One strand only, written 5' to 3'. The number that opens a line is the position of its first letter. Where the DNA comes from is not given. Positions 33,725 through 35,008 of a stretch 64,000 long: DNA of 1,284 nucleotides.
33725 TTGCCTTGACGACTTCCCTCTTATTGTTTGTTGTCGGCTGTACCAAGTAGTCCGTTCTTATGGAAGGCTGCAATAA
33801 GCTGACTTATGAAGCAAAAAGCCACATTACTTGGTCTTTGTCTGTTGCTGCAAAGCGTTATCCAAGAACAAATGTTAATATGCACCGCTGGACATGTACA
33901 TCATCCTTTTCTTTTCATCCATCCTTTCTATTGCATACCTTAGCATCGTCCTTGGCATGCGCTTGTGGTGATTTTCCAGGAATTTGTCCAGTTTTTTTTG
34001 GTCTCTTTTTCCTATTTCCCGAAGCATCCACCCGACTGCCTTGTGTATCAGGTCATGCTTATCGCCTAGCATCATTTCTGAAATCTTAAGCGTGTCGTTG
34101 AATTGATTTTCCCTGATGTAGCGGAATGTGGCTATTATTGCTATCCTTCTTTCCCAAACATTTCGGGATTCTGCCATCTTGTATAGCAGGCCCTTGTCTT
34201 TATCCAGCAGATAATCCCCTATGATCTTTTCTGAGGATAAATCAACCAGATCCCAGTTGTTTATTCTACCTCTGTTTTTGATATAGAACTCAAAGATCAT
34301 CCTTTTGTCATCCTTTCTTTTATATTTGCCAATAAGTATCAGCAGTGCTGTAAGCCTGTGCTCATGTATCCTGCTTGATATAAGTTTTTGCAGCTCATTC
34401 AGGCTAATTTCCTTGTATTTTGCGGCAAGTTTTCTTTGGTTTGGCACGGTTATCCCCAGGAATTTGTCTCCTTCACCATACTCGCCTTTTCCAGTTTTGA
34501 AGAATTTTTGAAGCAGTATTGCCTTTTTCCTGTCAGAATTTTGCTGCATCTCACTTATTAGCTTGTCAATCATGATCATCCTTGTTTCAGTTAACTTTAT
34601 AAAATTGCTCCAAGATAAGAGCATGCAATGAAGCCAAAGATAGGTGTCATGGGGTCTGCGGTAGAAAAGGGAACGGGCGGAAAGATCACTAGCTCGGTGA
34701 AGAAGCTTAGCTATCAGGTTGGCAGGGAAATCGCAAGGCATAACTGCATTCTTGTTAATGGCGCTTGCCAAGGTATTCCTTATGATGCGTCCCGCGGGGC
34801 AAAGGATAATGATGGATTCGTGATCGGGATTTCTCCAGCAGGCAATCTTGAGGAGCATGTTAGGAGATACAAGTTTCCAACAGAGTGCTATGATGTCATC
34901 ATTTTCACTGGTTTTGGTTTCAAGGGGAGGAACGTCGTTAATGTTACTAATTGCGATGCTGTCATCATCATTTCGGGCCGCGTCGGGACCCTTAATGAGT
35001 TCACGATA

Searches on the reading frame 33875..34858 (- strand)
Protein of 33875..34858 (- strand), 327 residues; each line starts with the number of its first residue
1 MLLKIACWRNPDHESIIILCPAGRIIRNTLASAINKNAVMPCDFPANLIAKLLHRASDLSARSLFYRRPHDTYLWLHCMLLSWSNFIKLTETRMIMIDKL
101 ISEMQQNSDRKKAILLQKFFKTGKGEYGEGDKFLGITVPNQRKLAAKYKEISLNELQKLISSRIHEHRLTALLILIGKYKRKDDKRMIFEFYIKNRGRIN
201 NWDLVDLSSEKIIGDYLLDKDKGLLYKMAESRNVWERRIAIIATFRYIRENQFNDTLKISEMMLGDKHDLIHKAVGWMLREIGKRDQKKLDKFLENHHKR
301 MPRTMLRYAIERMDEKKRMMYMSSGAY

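Call 35: search_protein_families(library=pfam, proteins=[window:33875-34858:-])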
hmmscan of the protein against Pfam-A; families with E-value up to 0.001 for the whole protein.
window:33875-34858:- (327 aa): 1 family
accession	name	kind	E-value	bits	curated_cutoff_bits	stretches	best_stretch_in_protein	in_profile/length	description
PF08713.17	DNA_alkylation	-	4.1e-63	213.3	21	1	101-313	2-213/213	DNA alkylation repair enzyme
